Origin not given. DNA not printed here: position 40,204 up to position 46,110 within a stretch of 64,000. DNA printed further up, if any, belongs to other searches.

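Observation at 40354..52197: Giant DUF4011-type helicase-nuclease apparently co-operonic with a complete type I R-M: candidate four-gene composite defence module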

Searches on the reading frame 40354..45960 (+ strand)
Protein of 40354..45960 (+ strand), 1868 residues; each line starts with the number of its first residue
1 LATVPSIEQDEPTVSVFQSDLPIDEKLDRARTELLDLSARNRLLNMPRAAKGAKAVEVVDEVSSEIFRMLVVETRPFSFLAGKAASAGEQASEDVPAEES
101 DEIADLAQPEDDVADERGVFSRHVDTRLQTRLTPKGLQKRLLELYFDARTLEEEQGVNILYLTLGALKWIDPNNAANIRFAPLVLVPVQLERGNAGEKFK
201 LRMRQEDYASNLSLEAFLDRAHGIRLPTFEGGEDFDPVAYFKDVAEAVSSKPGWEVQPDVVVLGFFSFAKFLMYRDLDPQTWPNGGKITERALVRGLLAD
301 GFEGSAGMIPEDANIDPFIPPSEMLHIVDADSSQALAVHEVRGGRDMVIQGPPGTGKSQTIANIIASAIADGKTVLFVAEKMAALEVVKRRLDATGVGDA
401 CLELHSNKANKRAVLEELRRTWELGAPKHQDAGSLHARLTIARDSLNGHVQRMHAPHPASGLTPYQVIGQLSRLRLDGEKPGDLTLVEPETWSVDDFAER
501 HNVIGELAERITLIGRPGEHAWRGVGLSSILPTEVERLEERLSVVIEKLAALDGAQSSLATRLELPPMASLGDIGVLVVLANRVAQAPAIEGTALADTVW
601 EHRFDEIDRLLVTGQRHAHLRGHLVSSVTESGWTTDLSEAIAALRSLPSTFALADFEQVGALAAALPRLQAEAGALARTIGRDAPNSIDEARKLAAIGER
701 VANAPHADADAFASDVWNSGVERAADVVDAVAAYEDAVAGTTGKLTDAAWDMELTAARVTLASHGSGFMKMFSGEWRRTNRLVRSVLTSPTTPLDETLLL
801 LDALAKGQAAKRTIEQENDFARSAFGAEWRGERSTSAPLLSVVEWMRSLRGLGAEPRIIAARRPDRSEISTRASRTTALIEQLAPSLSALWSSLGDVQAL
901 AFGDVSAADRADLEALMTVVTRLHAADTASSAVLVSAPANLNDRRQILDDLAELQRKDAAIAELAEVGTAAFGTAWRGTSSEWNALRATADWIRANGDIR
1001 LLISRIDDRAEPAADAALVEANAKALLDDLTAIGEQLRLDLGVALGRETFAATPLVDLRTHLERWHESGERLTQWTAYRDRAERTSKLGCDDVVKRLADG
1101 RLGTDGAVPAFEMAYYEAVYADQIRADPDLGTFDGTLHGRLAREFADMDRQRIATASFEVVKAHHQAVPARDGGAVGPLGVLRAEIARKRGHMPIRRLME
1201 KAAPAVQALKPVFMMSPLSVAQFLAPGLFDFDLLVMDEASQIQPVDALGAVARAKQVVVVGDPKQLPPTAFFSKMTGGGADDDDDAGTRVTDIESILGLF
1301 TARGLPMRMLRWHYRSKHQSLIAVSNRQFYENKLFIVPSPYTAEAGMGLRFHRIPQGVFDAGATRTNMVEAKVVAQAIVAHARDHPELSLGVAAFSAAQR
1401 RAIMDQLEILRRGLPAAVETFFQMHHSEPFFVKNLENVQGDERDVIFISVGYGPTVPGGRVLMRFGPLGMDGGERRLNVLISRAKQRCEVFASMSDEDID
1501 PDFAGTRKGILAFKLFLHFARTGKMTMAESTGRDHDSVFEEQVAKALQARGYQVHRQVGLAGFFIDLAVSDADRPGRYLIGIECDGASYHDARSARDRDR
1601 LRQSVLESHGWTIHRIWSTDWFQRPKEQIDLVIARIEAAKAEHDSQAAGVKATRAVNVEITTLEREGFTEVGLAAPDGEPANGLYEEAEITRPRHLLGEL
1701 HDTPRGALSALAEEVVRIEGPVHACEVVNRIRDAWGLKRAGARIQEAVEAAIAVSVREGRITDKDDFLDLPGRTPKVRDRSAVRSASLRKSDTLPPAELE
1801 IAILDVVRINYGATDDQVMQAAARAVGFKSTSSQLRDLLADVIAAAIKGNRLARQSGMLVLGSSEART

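Call 3: search_protein_families(library=pfam, proteins=[window:40354-45960:+], max_evalue=0.01)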
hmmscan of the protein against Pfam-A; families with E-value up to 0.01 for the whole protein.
window:40354-45960:+ (1868 aa): 11 families
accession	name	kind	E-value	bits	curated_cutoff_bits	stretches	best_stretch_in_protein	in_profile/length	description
PF13195.11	DUF4011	-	4.8e-40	137.5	22.2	1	33-218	1-158/158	Protein of unknown function (DUF4011)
PF18741.7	MTES_1575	-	1.9e-37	127.7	38.2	1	1539-1636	1-96/96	REase_MTES_1575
PF13086.12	AAA_11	-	8.2e-17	62.3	27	2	1230-1271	213-255/257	AAA domain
PF11784.13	DUF3320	-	2.9e-16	59.6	25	1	1699-1746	2-50/50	Protein of unknown function (DUF3320)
PF13087.12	AAA_12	-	4.5e-10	39.8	27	1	1305-1493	15-193/195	AAA domain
PF13604.12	AAA_30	-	7.5e-10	39.3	27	1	332-394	4-68/191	AAA domain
PF13245.12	AAA_19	-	4.3e-09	37.1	25.1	1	334-392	1-61/134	AAA domain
PF04480.18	DUF559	-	2.2e-05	24.7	20.6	1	1548-1634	29-106/109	Protein of unknown function (DUF559)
PF01443.25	Viral_helicase1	-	0.00015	22.1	21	0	1222-1268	49-99/228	Viral superfamily 1 RNA helicase core domain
PF00270.35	DEAD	-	0.00086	19.5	26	1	333-379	3-52/167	DEAD/DEAH box helicase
PF04851.21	ResIII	-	0.0055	17.1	22.5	0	339-396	13-77/164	Type III restriction enzyme, res subunit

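Call 4: search_protein_families(library=padloc, proteins=[window:40354-45960:+], max_evalue=0.01)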
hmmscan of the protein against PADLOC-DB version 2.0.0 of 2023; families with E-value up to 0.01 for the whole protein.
window:40354-45960:+ (1868 aa): 12 families
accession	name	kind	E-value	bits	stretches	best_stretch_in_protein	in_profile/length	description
PDLC05009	PDC-S37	-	0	1856.8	3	930-1859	630-1544/1550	-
PDLC02194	Hhe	-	5.7e-232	771.2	3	1074-1640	1219-1784/1911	-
PDLC03920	MkoA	-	9.9e-23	78.4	2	1230-1486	791-1068/1112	-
PDLC03924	MkoC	-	2.2e-20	70.4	2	1231-1269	671-709/1136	-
PDLC03921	MkoA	-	4.8e-10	35.7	2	294-373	989-1071/1607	-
PDLC05035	PDC-S53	-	1.8e-06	24.3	1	347-396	513-560/900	-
PDLC04140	mad8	-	2.1e-05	22.2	1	343-389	26-75/314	mads_8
PDLC01734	typeIV_RecD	-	2.8e-05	20.6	1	1232-1268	436-475/763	RecD_0_IVD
PDLC05065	PDC-S68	-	0.0029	13.4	0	1233-1268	706-744/1221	-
PDLC05064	PDC-S68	-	0.0031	13.3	0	347-380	703-736/1273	-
PDLC04173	GajB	-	0.0046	14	1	346-400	11-64/471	-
PDLC02196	IetA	-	0.0091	13.4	0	330-368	108-145/374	-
